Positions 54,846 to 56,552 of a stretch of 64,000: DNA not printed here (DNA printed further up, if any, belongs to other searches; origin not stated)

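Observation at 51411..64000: Dedicated FAS-II-like operon with its own ACP, Sfp-type PPTase, two CrtI/RetSat-family oxidoreductases, DUF362 and a condensation-type acyltransferase: candidate specialised lipid or polyene pathway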

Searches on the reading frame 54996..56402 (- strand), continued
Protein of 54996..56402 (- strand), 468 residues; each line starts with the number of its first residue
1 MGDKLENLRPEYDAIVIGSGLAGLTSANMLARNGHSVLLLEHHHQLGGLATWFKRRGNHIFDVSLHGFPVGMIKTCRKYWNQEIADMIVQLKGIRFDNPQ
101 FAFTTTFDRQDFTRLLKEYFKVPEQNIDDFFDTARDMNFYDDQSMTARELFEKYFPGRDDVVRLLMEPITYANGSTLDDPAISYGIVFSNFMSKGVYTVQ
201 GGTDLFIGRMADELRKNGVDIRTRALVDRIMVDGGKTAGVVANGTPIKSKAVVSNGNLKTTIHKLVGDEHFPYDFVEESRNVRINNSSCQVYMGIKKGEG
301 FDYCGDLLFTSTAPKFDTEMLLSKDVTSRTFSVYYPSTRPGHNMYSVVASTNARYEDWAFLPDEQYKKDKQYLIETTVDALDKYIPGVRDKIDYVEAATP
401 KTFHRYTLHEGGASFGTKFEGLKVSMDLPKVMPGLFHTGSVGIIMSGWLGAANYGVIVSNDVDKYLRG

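Call 51: fold_search(model_id=the predicted structure, library=pdb)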
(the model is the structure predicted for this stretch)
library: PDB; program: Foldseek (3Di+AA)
matches with E <= 10: 1981; with E <= 0.001: 1242
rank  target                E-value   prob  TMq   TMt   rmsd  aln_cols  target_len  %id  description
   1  4rep                  1.1e-23  1.00  0.77  0.74   4.6       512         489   18  Crystal Structure of gamma-carotenoid desaturase (released 2015-07-15)
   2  3ka7                  1.4e-19  1.00  0.65  0.71   5.3       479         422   16  Crystal Structure of an oxidoreductase from Methanosarcina mazei. Northeast Structural Genomics Consortium target id MaR (released 2009-11-17)
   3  5ttj_A                9.6e-19  1.00  0.59  0.63   7.1       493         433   15  Crystal Structure of Nicotine Oxidoreductase from Pseudomonas putida (released 2017-02-08)
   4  6c71_B                1.2e-18  1.00  0.59  0.62   7.4       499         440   16  Nicotine Oxidoreductase in Complex with S-nicotine (released 2018-07-11)
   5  6c71_C                1.4e-18  1.00  0.57  0.60   7.3       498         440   17  Nicotine Oxidoreductase in Complex with S-nicotine (released 2018-07-11)
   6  5ttk_A                4.1e-18  1.00  0.60  0.64   6.1       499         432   16  Crystal Structure of Selenomethionine-incorporated Nicotine Oxidoreductase from Pseudomonas putida (released 2017-01-25)
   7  5ttk_C                4.1e-18  1.00  0.59  0.62   6.4       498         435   16  Crystal Structure of Selenomethionine-incorporated Nicotine Oxidoreductase from Pseudomonas putida (released 2017-01-25)
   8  8dq7_A                4.3e-18  1.00  0.60  0.64   7.0       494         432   16  The structure of NicA2 variant F104L/A107T/S146I/G317D/H368R/L449V/N462S from Pseudomonas putida (released 2023-07-26)
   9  7c49_A                4.6e-18  1.00  0.60  0.64   6.0       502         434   16  nicA2 with cofactor FAD and substrate nicotine (released 2020-06-03)
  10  7c4a_B                4.9e-18  1.00  0.60  0.64   6.0       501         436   15  nicA2 with cofactor FAD (released 2020-06-03)
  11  7u6l_C                5.5e-18  1.00  0.61  0.64   6.1       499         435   16  Pseudooxynicotine amine oxidase (released 2022-07-20)
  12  6c71_D                6.5e-18  1.00  0.60  0.64   5.9       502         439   16  Nicotine Oxidoreductase in Complex with S-nicotine (released 2018-07-11)
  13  7kho_A                9.8e-18  1.00  0.58  0.62   7.3       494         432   16  NicA2 variant N462V in complex with (S)-nicotine (released 2021-02-10)
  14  1d5t                  1.9e-17  1.00  0.54  0.57   5.9       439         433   14  GUANINE NUCLEOTIDE DISSOCIATION INHIBITOR, ALPHA-ISOFORM (released 2000-10-25)
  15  7u6l_D                2.0e-17  1.00  0.60  0.64   6.1       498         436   16  Pseudooxynicotine amine oxidase (released 2022-07-20)
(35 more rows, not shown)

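Call 55: search_protein_families(library=pfam, proteins=[L020:1964-2839:+, L020:2395-4506:+, L020:4503-5495:+, L054:12703-13371:-, L054:13381-14568:-, L054:14969-16285:-, L054:16461-17162:-, L054:17123-17782:-, L054:17865-19556:-], max_evalue=0.001)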
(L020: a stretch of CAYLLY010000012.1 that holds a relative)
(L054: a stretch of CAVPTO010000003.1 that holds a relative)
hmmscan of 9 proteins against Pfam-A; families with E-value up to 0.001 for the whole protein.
L020:1964-2839:+ (291 aa): 3 families
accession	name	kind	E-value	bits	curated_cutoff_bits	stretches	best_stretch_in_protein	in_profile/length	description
PF00561.26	Abhydrolase_1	-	4.1e-30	105.7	25.8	2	32-130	2-102/245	alpha/beta hydrolase fold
PF12697.13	Abhydrolase_6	-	2.7e-17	64.6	26.3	1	33-277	1-214/217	Alpha/beta hydrolase family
PF12146.15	Hydrolase_4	-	1.3e-08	34.8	27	1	33-241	7-204/239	Serine aminopeptidase, S33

L020:2395-4506:+ (703 aa): 1 family
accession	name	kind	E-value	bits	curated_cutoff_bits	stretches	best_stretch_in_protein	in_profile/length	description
PF00501.34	AMP-binding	-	1.2e-56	192.7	29.9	1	173-551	4-384/384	AMP-binding enzyme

L020:4503-5495:+ (330 aa): 8 families
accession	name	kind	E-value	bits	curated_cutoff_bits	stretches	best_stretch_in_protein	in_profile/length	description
PF01073.25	3Beta_HSD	-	2e-60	204.7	22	1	4-252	1-271/280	3-beta hydroxysteroid dehydrogenase/isomerase family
PF01370.27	Epimerase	-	2.3e-39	135.7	20.9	1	3-217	1-228/240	NAD dependent epimerase/dehydratase family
PF16363.11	GDP_Man_Dehyd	-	1.2e-17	64.9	27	1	4-322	1-331/332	GDP-mannose 4,6 dehydratase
PF07993.18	NAD_binding_4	-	6.2e-17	62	20.1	1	57-216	83-253/258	Male sterility protein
PF13460.12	NAD_binding_10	-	1.9e-14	54.4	27.2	1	7-148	1-131/184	NAD(P)H-binding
PF04321.23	RmlD_sub_bind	-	1.2e-08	34.8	27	1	1-210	1-193/287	RmlD substrate binding domain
PF02719.21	Polysacc_synt_2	-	6.2e-08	32.6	20.2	1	4-114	2-132/293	Polysaccharide biosynthesis protein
PF05368.20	NmrA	-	7.6e-07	29.4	27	1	4-115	6-112/298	NmrA-like family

L054:12703-13371:- (222 aa): 0 families

L054:13381-14568:- (395 aa): 3 families
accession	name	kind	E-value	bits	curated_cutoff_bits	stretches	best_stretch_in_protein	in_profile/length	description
PF08541.16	ACP_syn_III_C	-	1.7e-17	63.8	26.6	1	287-372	1-86/90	3-Oxoacyl-[acyl-carrier-protein (ACP)] synthase III C terminal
PF00108.29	Thiolase_N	-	7.5e-07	29.2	26.4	1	96-202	31-137/260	Thiolase, N-terminal domain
PF08545.16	ACP_syn_III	-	3.5e-05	24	24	1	144-180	1-37/80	3-Oxoacyl-[acyl-carrier-protein (ACP)] synthase III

L054:14969-16285:- (438 aa): 0 families

L054:16461-17162:- (233 aa): 0 families

L054:17123-17782:- (219 aa): 0 families

L054:17865-19556:- (563 aa): 0 families

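Call 69: find_encoding_contigs(protein=P0124, flank=10000, max_places=2)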
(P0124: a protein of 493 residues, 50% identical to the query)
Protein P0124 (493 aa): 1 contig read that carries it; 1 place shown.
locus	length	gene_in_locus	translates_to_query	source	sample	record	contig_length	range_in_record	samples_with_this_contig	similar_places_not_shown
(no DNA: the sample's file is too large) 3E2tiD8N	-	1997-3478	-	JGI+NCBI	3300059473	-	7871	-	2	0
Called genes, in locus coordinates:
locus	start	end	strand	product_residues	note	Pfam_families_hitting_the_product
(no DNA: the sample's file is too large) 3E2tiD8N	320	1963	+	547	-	PF00069:Pkinase, PF07714:PK_Tyr_Ser-Thr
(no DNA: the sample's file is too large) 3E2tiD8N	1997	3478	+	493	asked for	PF00070:Pyr_redox (faint), PF00890:FAD_binding_2 (weak), PF01266:DAO (weak), PF01494:FAD_binding_3 (weak), PF03486:HI0933_like (faint), PF12831:FAD_oxidored, PF01593:Amino_oxidase, PF13450:NAD_binding_8, +1 more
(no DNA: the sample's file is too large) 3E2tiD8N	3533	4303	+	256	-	PF23441:SDR, PF00106:adh_short, PF08659:KR, PF13561:adh_short_C2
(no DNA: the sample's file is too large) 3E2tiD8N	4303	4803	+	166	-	PF07977:FabA, PF22818:ApeI-like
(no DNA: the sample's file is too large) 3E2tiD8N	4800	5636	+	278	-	PF13561:adh_short_C2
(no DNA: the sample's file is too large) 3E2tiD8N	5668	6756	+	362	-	PF01370:Epimerase, PF16363:GDP_Man_Dehyd (weak), PF08338:DUF1731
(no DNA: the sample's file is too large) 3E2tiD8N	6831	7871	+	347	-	?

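Call 70: find_encoding_contigs(protein=P0132, flank=10000, max_places=2)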
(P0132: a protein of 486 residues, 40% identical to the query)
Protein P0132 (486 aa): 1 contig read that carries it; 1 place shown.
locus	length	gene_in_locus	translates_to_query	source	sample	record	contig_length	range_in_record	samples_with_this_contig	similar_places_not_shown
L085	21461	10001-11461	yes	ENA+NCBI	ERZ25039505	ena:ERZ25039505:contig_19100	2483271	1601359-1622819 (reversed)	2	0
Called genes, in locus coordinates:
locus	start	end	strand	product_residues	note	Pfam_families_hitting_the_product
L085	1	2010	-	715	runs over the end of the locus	PF09335:VTT_dom, PF00890:FAD_binding_2 (faint), PF01134:GIDA (weak), PF01262:AlaDh_PNT_C (faint), PF07992:Pyr_redox_2, PF13738:Pyr_redox_3, PF00070:Pyr_redox, PF02852:Pyr_redox_dim, +3 more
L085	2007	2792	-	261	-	PF04784:DUF547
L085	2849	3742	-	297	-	PF01218:Coprogen_oxidas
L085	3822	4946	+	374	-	PF01544:CorA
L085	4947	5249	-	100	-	PF13744:HTH_37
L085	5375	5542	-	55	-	-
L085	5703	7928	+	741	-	PF05226:CHASE2, PF00211:Guanylate_cyc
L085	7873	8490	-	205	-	-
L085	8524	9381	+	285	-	PF00892:EamA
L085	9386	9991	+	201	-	-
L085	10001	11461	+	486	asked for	PF01946:Thi4 (faint), PF07992:Pyr_redox_2 (faint), PF00890:FAD_binding_2 (faint), PF01266:DAO (faint), PF01593:Amino_oxidase, PF12831:FAD_oxidored (weak), PF13450:NAD_binding_8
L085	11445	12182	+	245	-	PF00106:adh_short, PF08659:KR, PF13561:adh_short_C2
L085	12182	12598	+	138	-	PF07977:FabA, PF22818:ApeI-like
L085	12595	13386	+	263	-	PF00106:adh_short (weak), PF13561:adh_short_C2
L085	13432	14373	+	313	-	-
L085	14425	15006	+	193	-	PF00990:GGDEF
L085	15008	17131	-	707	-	-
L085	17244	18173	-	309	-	PF01073:3Beta_HSD, PF01370:Epimerase, PF04321:RmlD_sub_bind, PF07993:NAD_binding_4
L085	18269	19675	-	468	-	PF00501:AMP-binding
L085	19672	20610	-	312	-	PF00561:Abhydrolase_1, PF12146:Hydrolase_4, PF12697:Abhydrolase_6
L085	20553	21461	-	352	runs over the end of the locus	PF08541:ACP_syn_III_C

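Call 73: search_solved_structures(query=L008:15444-16850:-, max_evalue=1)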
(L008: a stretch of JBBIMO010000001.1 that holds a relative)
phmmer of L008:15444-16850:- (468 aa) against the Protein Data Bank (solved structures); distinct sequences matched with E-value up to 1: 7.
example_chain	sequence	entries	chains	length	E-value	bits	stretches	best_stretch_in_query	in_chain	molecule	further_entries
6m7l_B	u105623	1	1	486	0.0036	19.5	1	11-168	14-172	Putative non-ribosomal peptide synthetase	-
8f7f_A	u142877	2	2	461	0.071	15.3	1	55-177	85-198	Surfactin synthetase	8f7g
8jbr_A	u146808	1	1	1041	0.12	14.5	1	55-165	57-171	McyA protein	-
5u89_A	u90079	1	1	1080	0.2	13.8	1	40-169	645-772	Amino acid adenylation domain protein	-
2vsq_A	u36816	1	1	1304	0.36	13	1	56-177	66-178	SURFACTIN SYNTHETASE SUBUNIT 3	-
8f7h_A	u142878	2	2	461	0.48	12.5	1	55-177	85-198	Surfactin synthetase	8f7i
2jgp_A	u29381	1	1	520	0.65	12.1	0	35-169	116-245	TYROCIDINE SYNTHETASE 3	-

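Call 96: search_protein_families(library=ncbifam, proteins=[L008:15444-16850:-, L020:1964-2839:+, L020:2911-4506:+, L020:4503-5495:+], max_evalue=0.01)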
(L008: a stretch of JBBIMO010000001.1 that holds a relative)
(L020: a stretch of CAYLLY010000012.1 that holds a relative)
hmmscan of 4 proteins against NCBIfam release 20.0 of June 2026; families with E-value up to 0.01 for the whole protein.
L008:15444-16850:- (468 aa): 3 families
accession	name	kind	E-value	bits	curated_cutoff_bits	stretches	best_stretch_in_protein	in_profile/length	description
TIGR02946.1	acyl_WS_DGAT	subfamily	9.2e-13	47.9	309.95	1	140-444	131-433/453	wax ester/triacylglycerol synthase family O-acyltransferase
NF004282.0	PRK05691.1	subfamily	3.9e-06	23.1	4090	1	42-160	2816-2931/4334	non-ribosomal peptide synthase/polyketide synthase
NF038078.1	NRPS_MxcG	equivalog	0.0039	14.5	2300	1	46-271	35-252/1442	myxochelin non-ribosomal peptide synthetase MxcG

L020:1964-2839:+ (291 aa): 26 families (the best 25 are shown)
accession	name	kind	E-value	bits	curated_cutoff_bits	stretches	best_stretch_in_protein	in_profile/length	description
NF002938.0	PRK03592.1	equivalog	5.3e-49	167.1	241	1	8-287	8-291/298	haloalkane dehalogenase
NF002873.0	PRK03204.1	equivalog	1.8e-46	158.8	466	1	5-281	9-281/286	haloalkane dehalogenase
NF002043.0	PRK00870.1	subfamily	1.2e-45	156.2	265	1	8-287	17-300/302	haloalkane dehalogenase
NF050089.1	i_nPHAscl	equivalog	9.3e-21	74.1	300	2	21-131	8-118/288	intracellular short-chain-length polyhydroxyalkanoate depolymerase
TIGR01250.1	pro_imino_pep_2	subfamily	1.3e-17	64.3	167.65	1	26-130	21-129/288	proline iminopeptidase-family hydrolase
NF051488.1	bifunc_PcaDC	exception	1e-16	61.1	390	1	31-134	13-115/375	bifunctional 3-oxoadipate enol-lactonase/4-carboxymuconolactone decarboxylase PcaDC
NF011457.0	PRK14875.1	equivalog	2.2e-16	59.8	307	1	16-131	116-232/372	acetoin dehydrogenase dihydrolipoyllysine-residue acetyltransferase subunit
TIGR02427.1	protocat_pcaD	equivalog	3.5e-16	59.4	255.85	1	45-132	28-114/251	3-oxoadipate enol-lactonase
TIGR03056.1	bchO_mg_che_rel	equivalog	5.1e-15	55.2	172.55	1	16-131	12-129/278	alpha/beta fold hydrolase BchO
NF045632.1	hydroxlase_HsaD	equivalog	6.4e-14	51.6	400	1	14-129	16-136/290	4,5:9,10-diseco-3-hydroxy-5,9,17-trioxoandrosta-1(10),2-diene-4-oate hydrolase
TIGR01249.1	pro_imino_pep_1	equivalog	2.9e-13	49.7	259.75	1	10-127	4-125/307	prolyl aminopeptidase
NF045945.1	ProImpepLactob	equivalog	3.7e-13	49.6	400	1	30-131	27-132/293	proline iminopeptidase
TIGR03695.1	menH_SHCHC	equivalog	9.2e-13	48.2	208.55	1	31-130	3-104/252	2-succinyl-6-hydroxy-2,4-cyclohexadiene-1-carboxylate synthase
TIGR03611.1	RutD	equivalog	1.3e-11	44.4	238.5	1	38-131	21-114/258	pyrimidine utilization protein D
NF051487.1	bifunc_PcaCD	exception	1.8e-11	43.8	430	1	46-132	188-273/413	bifunctional 4-carboxymuconolactone decarboxylase/3-oxoadipate enol-lactonase PcaCD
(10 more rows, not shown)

L020:2911-4506:+ (531 aa): 97 families (the best 25 are shown)
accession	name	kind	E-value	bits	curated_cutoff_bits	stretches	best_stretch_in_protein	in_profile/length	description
NF006754.0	PRK09274.1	equivalog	2.4e-211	702.7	478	1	1-530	14-551/555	fatty acid CoA ligase family protein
NF045786.1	OlefBLtnSynXan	equivalog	5.6e-180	599.4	900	1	17-529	35-544/544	olefin beta-lactone synthetase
NF045785.1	OlefBLtnSynShew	equivalog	1.4e-163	545.3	850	1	20-526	38-551/552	olefin beta-lactone synthetase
NF004837.0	PRK06187.1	subfamily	6.4e-55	186.4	476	1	2-470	18-475/531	long-chain-fatty-acid--CoA ligase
NF005702.0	PRK07514.1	subfamily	1.1e-33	116.4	558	1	9-453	19-435/506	malonyl-CoA synthase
NF006182.0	PRK08316.1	subfamily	3e-33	115.1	663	1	4-452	23-451/523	fatty acyl-CoA synthetase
TIGR01733.1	AA-adenyl-dom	subfamily_domain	9e-33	113.7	317.4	1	21-423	1-383/409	amino acid adenylation domain-containing protein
NF009233.0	PRK12583.1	subfamily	2.2e-32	112.2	832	2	149-453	199-485/558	fatty acid CoA ligase family protein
NF005801.1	PRK07656.1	equivalog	1.6e-31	109.6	657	1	2-452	11-437/500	FadD3 family acyl-CoA ligase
NF004822.0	PRK06178.1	equivalog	8.9e-29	100.5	782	2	140-470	202-521/571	acyl-CoA synthetase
NF002966.0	PRK03640.1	equivalog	3.6e-28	98.4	556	1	5-452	15-416/483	o-succinylbenzoate--CoA ligase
NF005857.1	PRK07786.1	exception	3.3e-27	95.2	733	1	17-452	32-447/513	fatty-acid--CoA ligase FadD5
NF004511.1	PRK05852.1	equivalog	7.9e-27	94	650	1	3-452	10-438/505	FadD7 family fatty acid--CoA ligase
NF004814.0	PRK06164.1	equivalog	2.1e-26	92.6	677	1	4-530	22-534/540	acyl-CoA synthetase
NF005676.0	PRK07470.1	equivalog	2.6e-26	92.3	774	1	3-452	31-463/544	acyl-CoA synthetase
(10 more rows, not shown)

L020:4503-5495:+ (330 aa): 38 families (the best 25 are shown)
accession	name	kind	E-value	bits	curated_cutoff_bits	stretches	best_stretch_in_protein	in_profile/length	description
NF042422.1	oxyalk_red_OleD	equivalog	2.1e-117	392.1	580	1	1-326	1-327/329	2-alkyl-3-oxoalkanoate reductase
NF042423.1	oxyalk_red_Shew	equivalog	6.4e-103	344.3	580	1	2-322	10-330/331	2-alkyl-3-oxoalkanoate reductase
TIGR03466.1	HpnA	hypoth_equivalog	8.5e-39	133.3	367.65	1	1-328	1-322/327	hopanoid-associated sugar epimerase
TIGR04180.1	EDH_00030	hypoth_equivalog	4.3e-25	88.4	475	1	4-215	2-226/297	NAD-dependent 4,6-dehydratase LegB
NF052578.1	StrlDmthSdmBMthl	equivalog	7.4e-25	88.4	600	1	1-313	1-309/328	sterol demethylase protein SdmB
TIGR01181.1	dTDP_gluc_dehyt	equivalog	1.2e-17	64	365.1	1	3-325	2-309/321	dTDP-glucose 4,6-dehydratase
TIGR01179.1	galE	equivalog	9.1e-16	57.6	262.3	1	3-163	2-172/332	UDP-glucose 4-epimerase GalE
NF004520.0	PRK05865.1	equivalog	9.2e-16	56.9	1509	1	1-169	1-130/854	sugar epimerase family protein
TIGR01746.1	Thioester-redct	subfamily_domain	5.3e-15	55.5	213.35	1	61-169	87-197/371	thioester reductase domain-containing protein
NF041293.1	G6PDh_Azf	equivalog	5.5e-13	48.9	400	1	3-117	5-122/252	NAD-dependent glucose-6-phosphate dehydrogenase Azf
NF058621.1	DiazavRedAvaA7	equivalog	1.6e-10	41.1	400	1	1-264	1-262/304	3-diazoavenalumate denitrifying reductase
NF043036.1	ErythonDh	equivalog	1.5e-09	37.5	325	1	1-173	1-186/321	D-erythronate dehydrogenase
NF005539.0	PRK07201.1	equivalog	4.3e-09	35.7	549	1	1-151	1-164/657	SDR family oxidoreductase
NF007956.0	PRK10675.1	subfamily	3.9e-08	32.8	394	1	1-141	1-153/338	UDP-glucose 4-epimerase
NF011728.1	PRK15181.1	equivalog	4.2e-07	29.3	760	1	48-238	76-271/348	Vi polysaccharide biosynthesis UDP-N-acetylglucosaminuronic acid C-4 epimerase TviC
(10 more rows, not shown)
